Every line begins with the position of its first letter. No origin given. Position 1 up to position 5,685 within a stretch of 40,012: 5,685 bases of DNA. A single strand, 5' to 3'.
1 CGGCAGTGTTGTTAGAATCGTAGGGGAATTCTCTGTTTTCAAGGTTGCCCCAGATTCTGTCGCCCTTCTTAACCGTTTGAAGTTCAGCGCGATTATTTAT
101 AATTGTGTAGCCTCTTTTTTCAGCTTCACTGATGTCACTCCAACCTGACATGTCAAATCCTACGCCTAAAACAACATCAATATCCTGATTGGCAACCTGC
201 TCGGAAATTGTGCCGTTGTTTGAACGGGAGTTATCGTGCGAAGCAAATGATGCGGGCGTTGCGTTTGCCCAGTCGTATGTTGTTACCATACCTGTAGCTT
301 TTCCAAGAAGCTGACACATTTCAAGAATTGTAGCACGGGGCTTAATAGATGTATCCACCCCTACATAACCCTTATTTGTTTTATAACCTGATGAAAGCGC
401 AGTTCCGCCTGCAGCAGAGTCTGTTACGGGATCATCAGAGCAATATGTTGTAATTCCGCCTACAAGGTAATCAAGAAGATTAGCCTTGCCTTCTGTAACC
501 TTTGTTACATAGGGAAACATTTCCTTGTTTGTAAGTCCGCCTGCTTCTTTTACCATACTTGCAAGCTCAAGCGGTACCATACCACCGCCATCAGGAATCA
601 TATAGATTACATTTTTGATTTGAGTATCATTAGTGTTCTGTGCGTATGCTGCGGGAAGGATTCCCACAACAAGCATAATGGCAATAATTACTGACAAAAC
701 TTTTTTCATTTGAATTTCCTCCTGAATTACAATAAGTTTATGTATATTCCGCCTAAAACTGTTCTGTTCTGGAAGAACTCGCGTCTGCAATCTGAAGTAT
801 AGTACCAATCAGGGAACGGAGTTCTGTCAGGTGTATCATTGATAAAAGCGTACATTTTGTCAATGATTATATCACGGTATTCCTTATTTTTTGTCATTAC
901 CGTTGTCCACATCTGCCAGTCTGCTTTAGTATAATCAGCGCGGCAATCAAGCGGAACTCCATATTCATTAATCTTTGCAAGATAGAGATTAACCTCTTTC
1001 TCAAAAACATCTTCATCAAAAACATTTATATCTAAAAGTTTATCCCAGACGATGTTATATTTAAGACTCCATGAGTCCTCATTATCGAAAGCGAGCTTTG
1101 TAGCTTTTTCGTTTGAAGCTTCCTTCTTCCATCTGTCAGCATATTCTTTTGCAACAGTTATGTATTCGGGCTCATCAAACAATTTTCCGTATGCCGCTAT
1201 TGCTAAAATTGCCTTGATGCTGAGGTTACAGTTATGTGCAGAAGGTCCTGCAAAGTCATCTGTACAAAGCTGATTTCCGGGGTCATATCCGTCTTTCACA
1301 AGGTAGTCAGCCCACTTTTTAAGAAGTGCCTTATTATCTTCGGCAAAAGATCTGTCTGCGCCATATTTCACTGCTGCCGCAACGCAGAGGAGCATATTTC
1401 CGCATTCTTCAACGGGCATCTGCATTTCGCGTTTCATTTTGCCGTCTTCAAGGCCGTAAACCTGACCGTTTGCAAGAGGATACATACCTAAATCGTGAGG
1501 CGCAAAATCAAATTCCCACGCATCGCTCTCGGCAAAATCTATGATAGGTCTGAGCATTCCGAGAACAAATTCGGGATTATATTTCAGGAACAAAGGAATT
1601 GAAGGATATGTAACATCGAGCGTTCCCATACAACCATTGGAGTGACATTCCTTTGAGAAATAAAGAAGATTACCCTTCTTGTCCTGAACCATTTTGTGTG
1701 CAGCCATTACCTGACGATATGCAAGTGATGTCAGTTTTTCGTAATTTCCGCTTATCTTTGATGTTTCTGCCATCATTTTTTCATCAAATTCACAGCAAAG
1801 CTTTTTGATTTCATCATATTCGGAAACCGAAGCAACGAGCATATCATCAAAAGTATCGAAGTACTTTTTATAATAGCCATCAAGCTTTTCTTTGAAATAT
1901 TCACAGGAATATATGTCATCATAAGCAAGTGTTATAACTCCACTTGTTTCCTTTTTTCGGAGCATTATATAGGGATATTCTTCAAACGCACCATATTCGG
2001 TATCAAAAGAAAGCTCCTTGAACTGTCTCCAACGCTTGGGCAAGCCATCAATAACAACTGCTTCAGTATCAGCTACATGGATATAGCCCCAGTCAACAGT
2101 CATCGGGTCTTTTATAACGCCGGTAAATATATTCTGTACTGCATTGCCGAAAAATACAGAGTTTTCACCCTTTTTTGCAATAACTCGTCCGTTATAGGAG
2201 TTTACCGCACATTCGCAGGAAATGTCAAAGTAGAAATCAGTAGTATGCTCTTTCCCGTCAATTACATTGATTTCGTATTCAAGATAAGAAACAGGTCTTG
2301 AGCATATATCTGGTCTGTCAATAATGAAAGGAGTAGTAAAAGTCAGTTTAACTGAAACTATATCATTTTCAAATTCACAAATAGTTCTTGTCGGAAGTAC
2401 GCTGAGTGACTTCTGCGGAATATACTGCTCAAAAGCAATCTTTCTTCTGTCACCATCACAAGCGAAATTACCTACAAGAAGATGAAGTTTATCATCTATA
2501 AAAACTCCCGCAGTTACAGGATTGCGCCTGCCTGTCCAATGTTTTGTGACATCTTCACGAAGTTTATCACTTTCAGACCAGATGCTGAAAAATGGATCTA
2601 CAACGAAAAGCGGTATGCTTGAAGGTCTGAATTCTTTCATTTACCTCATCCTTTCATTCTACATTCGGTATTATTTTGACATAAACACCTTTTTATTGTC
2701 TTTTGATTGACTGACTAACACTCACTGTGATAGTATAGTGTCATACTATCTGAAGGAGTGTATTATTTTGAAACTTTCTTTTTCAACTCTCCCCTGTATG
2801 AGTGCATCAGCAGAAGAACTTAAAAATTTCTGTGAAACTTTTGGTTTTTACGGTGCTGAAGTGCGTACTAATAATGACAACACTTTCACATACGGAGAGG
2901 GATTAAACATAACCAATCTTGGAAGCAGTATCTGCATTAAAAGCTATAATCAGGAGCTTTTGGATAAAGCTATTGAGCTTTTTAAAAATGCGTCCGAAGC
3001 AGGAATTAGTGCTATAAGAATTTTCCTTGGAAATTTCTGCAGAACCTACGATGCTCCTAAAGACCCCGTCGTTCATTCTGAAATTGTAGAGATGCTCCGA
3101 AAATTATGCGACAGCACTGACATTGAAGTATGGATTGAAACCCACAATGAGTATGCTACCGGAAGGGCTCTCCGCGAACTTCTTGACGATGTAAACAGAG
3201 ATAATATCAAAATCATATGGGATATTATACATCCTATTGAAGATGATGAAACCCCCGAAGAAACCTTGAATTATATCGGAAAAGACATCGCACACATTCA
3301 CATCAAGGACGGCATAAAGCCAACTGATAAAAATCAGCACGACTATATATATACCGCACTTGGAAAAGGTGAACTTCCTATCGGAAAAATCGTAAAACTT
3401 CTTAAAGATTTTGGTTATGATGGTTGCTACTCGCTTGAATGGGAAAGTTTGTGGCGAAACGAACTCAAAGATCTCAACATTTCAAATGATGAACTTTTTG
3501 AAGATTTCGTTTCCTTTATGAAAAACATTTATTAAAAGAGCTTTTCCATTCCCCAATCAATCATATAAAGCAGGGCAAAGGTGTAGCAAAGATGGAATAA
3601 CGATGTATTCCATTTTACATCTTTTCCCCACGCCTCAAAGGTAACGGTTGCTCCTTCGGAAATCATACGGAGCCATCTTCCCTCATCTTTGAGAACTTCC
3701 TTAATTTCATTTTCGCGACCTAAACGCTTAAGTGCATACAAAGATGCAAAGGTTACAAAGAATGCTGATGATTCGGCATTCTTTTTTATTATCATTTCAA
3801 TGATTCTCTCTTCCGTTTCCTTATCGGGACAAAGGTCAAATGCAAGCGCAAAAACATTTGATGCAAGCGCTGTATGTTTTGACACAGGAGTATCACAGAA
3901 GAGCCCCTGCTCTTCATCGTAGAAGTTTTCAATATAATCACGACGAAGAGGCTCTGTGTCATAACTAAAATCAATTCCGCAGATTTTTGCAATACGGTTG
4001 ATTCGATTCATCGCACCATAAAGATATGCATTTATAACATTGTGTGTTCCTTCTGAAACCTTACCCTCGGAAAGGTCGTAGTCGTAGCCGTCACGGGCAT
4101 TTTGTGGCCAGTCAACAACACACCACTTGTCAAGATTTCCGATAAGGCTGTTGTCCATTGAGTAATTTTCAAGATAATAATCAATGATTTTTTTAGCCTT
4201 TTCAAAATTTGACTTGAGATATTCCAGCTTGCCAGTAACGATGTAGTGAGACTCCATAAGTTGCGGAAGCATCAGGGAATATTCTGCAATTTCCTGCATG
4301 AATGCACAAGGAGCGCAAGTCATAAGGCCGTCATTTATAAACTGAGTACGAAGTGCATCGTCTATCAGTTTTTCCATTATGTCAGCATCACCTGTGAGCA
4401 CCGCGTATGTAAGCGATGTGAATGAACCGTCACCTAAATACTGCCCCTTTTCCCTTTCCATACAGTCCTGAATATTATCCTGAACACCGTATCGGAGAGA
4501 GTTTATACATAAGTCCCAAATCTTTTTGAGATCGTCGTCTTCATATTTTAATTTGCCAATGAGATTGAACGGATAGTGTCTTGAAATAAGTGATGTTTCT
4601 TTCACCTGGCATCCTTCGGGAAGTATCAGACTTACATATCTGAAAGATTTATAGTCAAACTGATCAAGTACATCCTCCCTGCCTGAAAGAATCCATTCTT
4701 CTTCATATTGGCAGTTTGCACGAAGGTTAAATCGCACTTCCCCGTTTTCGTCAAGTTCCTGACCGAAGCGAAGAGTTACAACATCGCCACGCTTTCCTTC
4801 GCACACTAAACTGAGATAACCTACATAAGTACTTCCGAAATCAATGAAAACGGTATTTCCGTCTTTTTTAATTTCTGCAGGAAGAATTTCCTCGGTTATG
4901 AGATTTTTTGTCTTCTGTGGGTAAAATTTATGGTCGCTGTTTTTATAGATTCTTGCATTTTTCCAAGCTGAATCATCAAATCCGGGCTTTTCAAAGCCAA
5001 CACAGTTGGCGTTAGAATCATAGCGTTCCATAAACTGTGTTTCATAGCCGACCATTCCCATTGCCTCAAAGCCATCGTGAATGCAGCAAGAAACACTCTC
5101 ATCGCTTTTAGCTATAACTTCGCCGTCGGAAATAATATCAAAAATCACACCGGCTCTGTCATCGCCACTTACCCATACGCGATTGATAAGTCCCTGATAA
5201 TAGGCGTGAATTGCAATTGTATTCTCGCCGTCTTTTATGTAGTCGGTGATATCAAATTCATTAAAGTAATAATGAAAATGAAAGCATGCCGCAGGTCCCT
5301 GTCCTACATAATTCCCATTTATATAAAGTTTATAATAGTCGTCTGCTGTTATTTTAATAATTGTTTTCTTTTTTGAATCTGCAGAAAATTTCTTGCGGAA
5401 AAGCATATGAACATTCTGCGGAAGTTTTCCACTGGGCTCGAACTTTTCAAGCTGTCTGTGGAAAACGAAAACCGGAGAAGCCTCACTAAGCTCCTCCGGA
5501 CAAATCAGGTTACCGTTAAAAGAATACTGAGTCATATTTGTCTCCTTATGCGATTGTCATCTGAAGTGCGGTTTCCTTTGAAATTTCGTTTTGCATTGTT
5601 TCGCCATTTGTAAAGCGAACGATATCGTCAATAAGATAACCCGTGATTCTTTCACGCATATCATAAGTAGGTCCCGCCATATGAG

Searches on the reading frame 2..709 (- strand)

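Call 93: search_protein_families(library=pfam, proteins=[window:2-709:-], max_evalue=0.001)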
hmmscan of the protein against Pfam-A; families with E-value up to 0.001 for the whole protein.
window:2-709:- (236 aa): 1 family
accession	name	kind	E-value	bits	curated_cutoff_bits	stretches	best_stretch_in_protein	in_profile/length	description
PF00245.25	Alk_phosphatase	-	3.8e-27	95.7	24.4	1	31-185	1-162/423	Alkaline phosphatase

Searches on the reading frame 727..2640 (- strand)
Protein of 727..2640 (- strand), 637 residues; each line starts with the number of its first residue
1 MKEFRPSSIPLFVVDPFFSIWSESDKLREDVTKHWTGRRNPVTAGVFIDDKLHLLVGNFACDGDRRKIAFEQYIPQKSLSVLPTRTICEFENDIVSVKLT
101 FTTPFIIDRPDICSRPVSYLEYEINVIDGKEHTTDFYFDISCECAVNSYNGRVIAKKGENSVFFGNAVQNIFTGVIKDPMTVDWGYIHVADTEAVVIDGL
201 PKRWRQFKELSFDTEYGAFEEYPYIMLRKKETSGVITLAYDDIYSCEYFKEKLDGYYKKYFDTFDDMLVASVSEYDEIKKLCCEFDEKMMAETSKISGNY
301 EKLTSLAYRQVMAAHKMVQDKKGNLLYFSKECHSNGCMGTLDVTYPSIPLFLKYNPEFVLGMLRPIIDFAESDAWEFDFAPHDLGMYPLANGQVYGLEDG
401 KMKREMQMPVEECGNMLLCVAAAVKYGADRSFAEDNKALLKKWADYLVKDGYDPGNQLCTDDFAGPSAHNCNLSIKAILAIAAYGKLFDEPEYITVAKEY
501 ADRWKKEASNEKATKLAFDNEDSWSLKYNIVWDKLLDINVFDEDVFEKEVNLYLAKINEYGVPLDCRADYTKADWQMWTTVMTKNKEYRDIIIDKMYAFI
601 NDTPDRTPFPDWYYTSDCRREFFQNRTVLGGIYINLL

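Call 4: search_protein_families(library=pfam, proteins=[window:727-2640:-], max_evalue=0.001)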
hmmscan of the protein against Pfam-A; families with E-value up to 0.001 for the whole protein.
window:727-2640:- (637 aa): 3 families
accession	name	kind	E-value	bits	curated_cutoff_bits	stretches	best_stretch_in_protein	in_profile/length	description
PF16335.10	GtaA_6_Hairpin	-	9.2e-124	413.6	24.9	1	298-635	2-342/343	Glutaminase A six helical-hairpin domain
PF17168.10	DUF5127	-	1.1e-27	97.7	28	1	84-291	1-228/229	Domain of unknown function (DUF5127)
PF16334.10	DUF4964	-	4.4e-10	39.7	30.7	1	3-54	23-74/88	Domain of unknown function (DUF4964)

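Call 11: search_protein_families(library=ncbifam, proteins=[window:727-2640:-], max_evalue=0.01)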
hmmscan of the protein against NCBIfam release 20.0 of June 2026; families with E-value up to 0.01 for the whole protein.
window:727-2640:- (637 aa): 0 families

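Call 64: search_solved_structures(query=window:727-2640:-, max_evalue=0.001)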
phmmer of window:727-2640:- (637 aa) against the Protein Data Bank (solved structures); distinct sequences matched with E-value up to 0.001: 0.

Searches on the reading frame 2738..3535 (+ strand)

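Call 4: search_protein_families(library=pfam, proteins=[window:2738-3535:+], max_evalue=0.001)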
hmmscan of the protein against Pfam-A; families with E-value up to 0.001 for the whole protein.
window:2738-3535:+ (265 aa): 1 family
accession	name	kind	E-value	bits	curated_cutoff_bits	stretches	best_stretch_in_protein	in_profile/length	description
PF01261.30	AP_endonuc_2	-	5.7e-22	79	31.1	1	68-238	60-232/249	Xylose isomerase-like TIM barrel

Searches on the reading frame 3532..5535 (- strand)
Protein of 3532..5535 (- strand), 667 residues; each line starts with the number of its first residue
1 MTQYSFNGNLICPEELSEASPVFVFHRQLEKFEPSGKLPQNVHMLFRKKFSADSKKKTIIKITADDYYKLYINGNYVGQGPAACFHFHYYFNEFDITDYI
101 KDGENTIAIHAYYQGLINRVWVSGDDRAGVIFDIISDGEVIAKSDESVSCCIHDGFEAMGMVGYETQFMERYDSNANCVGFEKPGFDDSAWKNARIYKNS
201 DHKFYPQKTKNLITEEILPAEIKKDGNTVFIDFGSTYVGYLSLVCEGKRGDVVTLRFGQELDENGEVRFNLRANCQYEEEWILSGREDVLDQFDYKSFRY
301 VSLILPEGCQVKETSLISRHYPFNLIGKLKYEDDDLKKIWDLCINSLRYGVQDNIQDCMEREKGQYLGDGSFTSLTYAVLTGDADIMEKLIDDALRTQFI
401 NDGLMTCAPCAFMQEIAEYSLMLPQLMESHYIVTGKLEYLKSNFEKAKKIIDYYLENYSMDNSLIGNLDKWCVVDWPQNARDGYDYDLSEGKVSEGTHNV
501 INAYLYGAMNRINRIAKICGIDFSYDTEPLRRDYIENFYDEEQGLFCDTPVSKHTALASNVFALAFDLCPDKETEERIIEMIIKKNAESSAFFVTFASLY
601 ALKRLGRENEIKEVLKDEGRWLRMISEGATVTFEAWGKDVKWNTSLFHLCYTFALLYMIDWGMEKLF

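Call 4: search_protein_families(library=pfam, proteins=[window:3532-5535:-], max_evalue=0.001)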
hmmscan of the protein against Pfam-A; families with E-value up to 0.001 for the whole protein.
window:3532-5535:- (667 aa): 4 families
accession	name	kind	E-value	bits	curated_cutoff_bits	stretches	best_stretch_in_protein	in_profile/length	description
PF17389.8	Bac_rhamnosid6H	-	5.2e-30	105.3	24.5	1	327-652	4-329/339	Bacterial alpha-L-rhamnosidase 6 hairpin glycosidase domain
PF05592.18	Bac_rhamnosid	-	7.1e-14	52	22.2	1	224-303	3-84/102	Bacterial alpha-L-rhamnosidase concanavalin-like domain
PF08531.16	Bac_rhamnosid_N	-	1.1e-09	38.8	25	1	56-210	4-166/172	Alpha-L-rhamnosidase N-terminal domain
PF02837.24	Glyco_hydro_2_N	-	4e-06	27.3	28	1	41-111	64-133/169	Glycosyl hydrolases family 2, sugar binding domain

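Call 65: search_solved_structures(query=window:3532-5535:-, max_evalue=0.001)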
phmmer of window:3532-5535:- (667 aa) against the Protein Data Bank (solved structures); distinct sequences matched with E-value up to 0.001: 10.
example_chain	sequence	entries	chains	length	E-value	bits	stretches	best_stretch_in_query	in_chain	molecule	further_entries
2okx_A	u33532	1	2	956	7.8e-22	80.7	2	38-198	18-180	Rhamnosidase B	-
6gsz_A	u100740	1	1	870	3.5e-16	62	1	44-394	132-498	Alpha-L-rhamnosidase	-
6i60_A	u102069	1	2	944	2.4e-14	55.9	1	44-403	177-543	Alpha-rhamnosidase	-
3w5m_A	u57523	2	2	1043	1.3e-12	50.2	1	50-304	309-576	Putative rhamnosidase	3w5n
6ft5_A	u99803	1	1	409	4.1e-12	48.6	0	578-627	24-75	alphaRep A3_A3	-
6fsq_A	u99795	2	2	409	1.1e-06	30.6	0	578-627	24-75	alphaRep A3_bGFPD | A3_bGFPD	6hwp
3ltj_A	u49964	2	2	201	4.8e-06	28.5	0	574-627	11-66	AlphaRep-4 | bA3-2: binder of A3 protein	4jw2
4zv6_A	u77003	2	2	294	6e-06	28.2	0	575-629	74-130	AlphaRep-7 | alpha-Rep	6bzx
3ltm_A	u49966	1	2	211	7.6e-06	27.8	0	577-627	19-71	Alpha-Rep4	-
3cih_A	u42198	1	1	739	6.7e-05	24.7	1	294-639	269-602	Putative alpha-rhamnosidase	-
